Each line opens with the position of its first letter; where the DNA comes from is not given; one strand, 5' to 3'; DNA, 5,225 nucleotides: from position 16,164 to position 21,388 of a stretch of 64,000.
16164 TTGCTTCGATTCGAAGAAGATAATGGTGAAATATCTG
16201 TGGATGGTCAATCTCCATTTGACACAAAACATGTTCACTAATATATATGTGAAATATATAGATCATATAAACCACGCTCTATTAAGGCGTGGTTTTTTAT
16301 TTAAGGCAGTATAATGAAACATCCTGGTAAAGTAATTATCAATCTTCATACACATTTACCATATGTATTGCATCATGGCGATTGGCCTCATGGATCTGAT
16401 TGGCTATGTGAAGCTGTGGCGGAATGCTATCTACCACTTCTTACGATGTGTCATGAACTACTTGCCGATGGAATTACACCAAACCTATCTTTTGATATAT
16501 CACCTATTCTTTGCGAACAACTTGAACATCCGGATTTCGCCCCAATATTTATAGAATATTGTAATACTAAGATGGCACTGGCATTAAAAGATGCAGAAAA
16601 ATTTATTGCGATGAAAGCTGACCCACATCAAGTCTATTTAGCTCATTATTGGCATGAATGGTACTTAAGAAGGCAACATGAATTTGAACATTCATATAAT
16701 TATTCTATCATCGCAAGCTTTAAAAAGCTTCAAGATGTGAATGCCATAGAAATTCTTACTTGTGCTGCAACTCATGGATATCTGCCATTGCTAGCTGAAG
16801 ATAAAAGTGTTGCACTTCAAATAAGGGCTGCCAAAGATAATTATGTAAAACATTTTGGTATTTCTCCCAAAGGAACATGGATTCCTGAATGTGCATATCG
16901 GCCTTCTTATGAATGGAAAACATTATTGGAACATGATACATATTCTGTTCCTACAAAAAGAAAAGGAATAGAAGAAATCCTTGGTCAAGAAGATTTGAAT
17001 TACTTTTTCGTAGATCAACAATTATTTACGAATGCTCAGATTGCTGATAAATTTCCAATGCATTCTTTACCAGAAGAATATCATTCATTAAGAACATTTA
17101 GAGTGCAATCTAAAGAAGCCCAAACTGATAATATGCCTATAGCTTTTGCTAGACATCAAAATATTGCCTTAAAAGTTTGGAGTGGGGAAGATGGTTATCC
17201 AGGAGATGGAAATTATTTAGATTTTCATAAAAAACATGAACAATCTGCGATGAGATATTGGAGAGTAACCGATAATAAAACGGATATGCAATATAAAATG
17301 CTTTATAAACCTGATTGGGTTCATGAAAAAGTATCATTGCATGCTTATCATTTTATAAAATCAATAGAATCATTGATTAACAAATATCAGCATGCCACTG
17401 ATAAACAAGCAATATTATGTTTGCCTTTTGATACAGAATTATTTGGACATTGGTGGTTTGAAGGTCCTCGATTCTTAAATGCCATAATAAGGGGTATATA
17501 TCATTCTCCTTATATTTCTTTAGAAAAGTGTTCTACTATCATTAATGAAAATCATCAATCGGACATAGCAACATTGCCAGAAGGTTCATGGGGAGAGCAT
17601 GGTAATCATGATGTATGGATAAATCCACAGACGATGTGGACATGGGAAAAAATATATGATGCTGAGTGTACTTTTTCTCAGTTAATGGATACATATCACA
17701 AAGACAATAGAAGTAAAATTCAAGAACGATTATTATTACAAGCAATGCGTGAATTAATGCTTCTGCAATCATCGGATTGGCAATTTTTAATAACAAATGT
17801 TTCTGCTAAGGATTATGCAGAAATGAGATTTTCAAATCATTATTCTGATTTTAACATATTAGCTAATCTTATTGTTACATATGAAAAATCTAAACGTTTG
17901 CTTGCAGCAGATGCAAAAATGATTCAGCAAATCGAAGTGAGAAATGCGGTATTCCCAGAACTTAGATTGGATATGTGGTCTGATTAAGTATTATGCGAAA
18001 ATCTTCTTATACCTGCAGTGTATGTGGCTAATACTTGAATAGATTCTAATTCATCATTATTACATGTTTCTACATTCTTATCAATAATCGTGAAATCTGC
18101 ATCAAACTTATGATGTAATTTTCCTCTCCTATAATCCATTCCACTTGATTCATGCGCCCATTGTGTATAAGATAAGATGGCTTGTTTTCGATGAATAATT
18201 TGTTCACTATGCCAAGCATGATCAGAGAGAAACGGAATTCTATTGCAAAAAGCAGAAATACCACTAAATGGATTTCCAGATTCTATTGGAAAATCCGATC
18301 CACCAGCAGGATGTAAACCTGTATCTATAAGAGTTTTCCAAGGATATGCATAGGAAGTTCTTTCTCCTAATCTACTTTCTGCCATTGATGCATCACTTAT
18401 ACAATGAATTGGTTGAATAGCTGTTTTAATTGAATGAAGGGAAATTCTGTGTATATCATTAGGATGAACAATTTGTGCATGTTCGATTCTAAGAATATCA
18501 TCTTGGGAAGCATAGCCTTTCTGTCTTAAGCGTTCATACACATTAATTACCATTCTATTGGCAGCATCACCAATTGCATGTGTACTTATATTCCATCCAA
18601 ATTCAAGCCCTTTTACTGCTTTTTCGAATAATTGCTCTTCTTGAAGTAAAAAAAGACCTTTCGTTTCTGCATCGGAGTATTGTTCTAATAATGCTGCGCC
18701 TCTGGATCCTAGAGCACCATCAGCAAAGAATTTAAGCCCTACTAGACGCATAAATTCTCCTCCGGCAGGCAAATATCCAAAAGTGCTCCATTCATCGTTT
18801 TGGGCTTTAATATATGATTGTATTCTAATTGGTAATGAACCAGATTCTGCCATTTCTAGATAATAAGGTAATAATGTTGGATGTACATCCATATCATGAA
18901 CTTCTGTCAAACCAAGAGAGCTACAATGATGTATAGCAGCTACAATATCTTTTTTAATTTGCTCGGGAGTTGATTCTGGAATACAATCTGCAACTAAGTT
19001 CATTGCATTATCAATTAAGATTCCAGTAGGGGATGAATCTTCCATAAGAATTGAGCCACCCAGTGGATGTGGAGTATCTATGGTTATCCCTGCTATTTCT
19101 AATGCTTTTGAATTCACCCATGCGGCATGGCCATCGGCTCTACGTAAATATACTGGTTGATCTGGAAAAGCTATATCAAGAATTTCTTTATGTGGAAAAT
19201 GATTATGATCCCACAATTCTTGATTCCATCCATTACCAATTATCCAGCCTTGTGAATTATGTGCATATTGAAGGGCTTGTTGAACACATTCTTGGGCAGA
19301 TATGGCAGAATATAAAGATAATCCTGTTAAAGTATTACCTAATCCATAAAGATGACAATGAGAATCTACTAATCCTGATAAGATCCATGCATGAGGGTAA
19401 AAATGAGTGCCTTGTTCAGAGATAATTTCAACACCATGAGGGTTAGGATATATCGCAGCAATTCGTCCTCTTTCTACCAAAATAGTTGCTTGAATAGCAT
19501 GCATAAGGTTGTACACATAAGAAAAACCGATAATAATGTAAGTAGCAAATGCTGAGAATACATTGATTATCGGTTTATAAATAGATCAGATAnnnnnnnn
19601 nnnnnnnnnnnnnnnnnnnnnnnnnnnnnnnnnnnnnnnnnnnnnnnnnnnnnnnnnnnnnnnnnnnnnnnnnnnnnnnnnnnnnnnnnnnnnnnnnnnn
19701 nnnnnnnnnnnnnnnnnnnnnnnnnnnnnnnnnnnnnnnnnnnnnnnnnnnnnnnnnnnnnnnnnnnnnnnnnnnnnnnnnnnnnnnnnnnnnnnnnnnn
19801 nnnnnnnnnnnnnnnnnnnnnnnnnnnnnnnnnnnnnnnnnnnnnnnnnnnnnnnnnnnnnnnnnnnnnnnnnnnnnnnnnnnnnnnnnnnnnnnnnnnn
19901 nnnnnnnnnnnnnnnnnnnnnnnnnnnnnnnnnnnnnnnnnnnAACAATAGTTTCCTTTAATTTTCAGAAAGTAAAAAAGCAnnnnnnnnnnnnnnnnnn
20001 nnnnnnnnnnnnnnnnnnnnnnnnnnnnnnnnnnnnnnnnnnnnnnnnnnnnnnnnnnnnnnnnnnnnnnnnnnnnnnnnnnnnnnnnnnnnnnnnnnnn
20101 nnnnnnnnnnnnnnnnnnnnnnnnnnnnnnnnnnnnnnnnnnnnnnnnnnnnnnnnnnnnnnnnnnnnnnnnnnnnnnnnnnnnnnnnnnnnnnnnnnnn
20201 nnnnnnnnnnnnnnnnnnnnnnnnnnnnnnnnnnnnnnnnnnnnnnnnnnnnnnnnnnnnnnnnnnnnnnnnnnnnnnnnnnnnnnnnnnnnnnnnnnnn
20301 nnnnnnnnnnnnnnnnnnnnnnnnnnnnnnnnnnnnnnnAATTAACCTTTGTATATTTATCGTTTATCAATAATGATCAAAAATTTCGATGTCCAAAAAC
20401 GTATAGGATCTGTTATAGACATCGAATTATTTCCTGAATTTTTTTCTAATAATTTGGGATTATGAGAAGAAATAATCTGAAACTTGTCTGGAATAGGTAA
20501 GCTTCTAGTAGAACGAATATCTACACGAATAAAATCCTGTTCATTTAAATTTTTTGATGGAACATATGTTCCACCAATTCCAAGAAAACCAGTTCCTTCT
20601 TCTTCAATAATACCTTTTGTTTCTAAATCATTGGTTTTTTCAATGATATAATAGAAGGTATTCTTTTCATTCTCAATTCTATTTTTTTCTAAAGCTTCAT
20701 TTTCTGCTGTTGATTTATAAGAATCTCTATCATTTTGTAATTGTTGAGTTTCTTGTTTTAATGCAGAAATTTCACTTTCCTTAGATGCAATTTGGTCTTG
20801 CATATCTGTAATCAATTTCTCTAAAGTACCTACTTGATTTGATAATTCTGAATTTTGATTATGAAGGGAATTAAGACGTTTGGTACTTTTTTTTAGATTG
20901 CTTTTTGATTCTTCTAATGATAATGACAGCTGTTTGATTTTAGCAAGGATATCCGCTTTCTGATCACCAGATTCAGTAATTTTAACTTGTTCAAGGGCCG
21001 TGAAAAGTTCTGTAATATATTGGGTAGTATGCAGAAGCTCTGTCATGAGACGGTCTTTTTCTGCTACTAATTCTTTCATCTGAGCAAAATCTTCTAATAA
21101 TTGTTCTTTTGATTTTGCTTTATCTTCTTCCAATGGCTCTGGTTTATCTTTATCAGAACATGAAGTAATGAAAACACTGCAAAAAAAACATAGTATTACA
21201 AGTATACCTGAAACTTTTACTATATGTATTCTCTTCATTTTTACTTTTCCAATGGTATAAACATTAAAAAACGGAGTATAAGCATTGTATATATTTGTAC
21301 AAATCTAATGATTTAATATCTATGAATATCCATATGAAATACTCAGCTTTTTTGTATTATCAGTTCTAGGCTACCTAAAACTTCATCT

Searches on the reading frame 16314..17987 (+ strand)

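Call 10: search_protein_families(library=ncbifam, proteins=[window:16314-17987:+], max_evalue=0.00001)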
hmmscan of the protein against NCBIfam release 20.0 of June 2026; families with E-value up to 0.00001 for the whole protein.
window:16314-17987:+ (557 aa): 2 families
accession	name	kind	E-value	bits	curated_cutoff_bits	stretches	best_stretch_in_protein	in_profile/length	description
NF041133.1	branch_enz_Thcocales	equivalog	8.3e-132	440.5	1000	1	8-553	4-531/553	1,4-alpha-glucan branching protein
NF041566.1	branchenz_Thermus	equivalog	1.6e-122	410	920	1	6-551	2-522/527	1,4-alpha-glucan branching protein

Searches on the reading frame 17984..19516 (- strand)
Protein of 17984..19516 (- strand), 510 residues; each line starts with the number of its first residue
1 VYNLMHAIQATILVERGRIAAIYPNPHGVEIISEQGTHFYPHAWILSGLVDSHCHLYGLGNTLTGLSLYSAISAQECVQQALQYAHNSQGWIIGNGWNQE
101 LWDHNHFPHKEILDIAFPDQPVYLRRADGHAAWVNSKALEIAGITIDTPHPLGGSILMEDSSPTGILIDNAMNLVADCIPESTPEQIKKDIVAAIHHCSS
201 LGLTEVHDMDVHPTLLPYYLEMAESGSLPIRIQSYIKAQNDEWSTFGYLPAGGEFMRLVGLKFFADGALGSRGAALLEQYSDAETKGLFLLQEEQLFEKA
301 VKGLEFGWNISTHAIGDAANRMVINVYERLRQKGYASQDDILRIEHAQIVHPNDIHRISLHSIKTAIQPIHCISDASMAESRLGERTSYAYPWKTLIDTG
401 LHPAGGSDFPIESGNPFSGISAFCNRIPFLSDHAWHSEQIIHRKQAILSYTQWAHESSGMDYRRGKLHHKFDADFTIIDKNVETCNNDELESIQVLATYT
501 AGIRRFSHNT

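Call 10: search_protein_families(library=ncbifam, proteins=[window:17984-19516:-], max_evalue=0.00001)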
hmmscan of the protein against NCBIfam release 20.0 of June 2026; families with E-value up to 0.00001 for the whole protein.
window:17984-19516:- (510 aa): 0 families

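Call 55: search_protein_families(library=pfam, proteins=[window:17984-19516:-], max_evalue=0.001)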
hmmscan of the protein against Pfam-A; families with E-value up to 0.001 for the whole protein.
window:17984-19516:- (510 aa): 1 family
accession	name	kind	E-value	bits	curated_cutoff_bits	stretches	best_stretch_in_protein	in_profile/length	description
PF07969.17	Amidohydro_3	-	3.8e-77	261.2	29.7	1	48-502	13-468/472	Amidohydrolase family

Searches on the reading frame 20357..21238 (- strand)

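Call 10: search_protein_families(library=ncbifam, proteins=[window:20357-21238:-], max_evalue=0.00001)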
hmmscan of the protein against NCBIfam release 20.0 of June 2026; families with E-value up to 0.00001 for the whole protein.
window:20357-21238:- (293 aa): 2 families
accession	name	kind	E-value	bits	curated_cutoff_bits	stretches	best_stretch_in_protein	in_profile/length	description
NF052320.1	Cbp1_fam_LP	subfamily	9.9e-27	94.2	90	1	14-289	4-285/286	Cbp1 family collagen-binding glycoprotein adhesin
NF038218.1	IcmG_DotF_IVB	equivalog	1.6e-06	28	200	1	64-166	98-191/266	type IVB secretion system protein IcmG/DotF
